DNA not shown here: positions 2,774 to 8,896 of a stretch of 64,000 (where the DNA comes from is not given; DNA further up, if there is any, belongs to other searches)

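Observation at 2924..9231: Stand-alone type-B T9SS sorting-domain minigene directly upstream of a giant tandem-PKD adhesin that has no CTD of its own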

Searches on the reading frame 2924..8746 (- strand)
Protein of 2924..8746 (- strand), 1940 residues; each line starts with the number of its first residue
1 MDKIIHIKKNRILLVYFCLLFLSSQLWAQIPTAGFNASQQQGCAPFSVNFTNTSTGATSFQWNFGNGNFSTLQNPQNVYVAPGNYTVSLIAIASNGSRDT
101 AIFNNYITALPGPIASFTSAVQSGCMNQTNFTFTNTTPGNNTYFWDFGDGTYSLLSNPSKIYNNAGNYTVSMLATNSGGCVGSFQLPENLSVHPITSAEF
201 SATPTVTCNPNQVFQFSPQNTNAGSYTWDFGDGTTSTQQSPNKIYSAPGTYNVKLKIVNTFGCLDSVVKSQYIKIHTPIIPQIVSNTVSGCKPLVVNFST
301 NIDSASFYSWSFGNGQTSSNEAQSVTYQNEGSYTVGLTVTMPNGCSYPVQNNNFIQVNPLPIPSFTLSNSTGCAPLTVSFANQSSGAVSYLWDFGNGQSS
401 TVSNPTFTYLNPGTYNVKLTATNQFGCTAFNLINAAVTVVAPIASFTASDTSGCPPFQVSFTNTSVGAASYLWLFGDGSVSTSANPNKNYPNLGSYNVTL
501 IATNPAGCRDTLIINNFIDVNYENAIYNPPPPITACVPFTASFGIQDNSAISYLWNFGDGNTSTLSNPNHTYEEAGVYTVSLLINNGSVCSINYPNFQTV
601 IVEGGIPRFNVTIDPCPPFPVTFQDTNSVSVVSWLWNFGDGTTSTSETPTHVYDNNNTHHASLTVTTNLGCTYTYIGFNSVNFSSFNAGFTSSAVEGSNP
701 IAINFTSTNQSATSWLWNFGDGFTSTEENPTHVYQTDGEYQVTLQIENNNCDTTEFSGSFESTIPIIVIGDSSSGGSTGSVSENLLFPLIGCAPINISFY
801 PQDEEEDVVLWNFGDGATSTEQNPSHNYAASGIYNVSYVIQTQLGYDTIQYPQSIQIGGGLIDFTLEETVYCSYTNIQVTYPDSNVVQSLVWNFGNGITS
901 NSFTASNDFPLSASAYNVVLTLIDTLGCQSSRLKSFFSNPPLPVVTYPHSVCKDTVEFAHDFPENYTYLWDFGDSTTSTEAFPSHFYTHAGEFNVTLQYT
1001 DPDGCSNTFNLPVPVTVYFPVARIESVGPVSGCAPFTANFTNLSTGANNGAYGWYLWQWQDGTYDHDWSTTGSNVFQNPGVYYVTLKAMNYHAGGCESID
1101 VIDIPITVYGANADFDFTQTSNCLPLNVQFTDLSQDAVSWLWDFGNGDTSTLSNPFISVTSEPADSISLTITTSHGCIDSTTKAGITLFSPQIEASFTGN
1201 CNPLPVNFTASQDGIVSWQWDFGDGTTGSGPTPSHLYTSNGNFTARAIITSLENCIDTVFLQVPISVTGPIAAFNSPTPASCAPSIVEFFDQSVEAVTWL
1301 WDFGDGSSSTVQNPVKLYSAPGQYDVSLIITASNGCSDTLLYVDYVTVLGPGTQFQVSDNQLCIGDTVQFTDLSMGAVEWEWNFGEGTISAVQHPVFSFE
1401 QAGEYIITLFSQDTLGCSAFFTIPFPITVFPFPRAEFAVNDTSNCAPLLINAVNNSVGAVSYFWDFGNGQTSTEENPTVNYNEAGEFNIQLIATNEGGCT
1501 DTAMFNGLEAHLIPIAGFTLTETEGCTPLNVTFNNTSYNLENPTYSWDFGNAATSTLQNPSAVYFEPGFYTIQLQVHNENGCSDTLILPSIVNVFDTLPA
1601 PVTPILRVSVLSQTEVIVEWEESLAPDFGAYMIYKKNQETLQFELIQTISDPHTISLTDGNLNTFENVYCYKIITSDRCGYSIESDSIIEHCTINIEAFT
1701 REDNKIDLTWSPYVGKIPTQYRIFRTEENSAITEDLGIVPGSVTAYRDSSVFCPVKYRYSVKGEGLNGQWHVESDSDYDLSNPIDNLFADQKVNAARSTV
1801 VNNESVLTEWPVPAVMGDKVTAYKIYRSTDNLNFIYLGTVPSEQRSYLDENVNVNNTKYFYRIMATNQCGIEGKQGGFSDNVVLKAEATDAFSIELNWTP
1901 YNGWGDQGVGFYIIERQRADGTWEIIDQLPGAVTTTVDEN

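Call 6: search_protein_families(library=ncbifam, proteins=[window:2924-8746:-], max_evalue=0.01)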
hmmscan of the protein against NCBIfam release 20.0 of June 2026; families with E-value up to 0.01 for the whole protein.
window:2924-8746:- (1940 aa): 3 families
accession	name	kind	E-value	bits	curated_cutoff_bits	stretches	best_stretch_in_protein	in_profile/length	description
TIGR00864.1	PCC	subfamily_domain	9.1e-43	145.1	1861.4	6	1212-1581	1165-1548/2700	polycystin cation channel protein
NF058578.1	CPR_pilus_PamR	equivalog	1.7e-08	33.7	300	0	400-431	201-232/297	pilus system RbmA-like protein PamR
TIGR03769.1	P_ac_wall_RPT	domain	2.9e-06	27.7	30.9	0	1075-1098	8-31/41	TIGR03769 domain-containing protein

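Call 7: search_protein_families(library=pfam, proteins=[window:2924-8746:-], max_evalue=0.01)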
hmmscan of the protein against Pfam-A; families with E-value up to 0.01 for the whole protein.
window:2924-8746:- (1940 aa): 6 families
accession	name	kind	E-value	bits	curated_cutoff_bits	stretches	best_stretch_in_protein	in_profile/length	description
PF18911.6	PKD_4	-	7.8e-213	689.7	27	17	201-273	11-83/85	PKD domain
PF00801.26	PKD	-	3e-142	463.4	23.5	17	374-426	13-70/80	PKD domain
PF08329.16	ChitinaseA_N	-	5.5e-14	52.4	21.2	0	1468-1503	66-101/133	Chitinase A, N-terminal domain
PF18981.6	InlK_D3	-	3.8e-10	40.2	25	0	411-429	48-66/75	Internalin K domain (D3/D4)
PF16820.11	PKD_3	-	1.6e-06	28.3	26.3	0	710-748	30-68/68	PKD-like domain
PF19408.5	PKD_6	-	0.00039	21.2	25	0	204-266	11-75/82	PKD-like domain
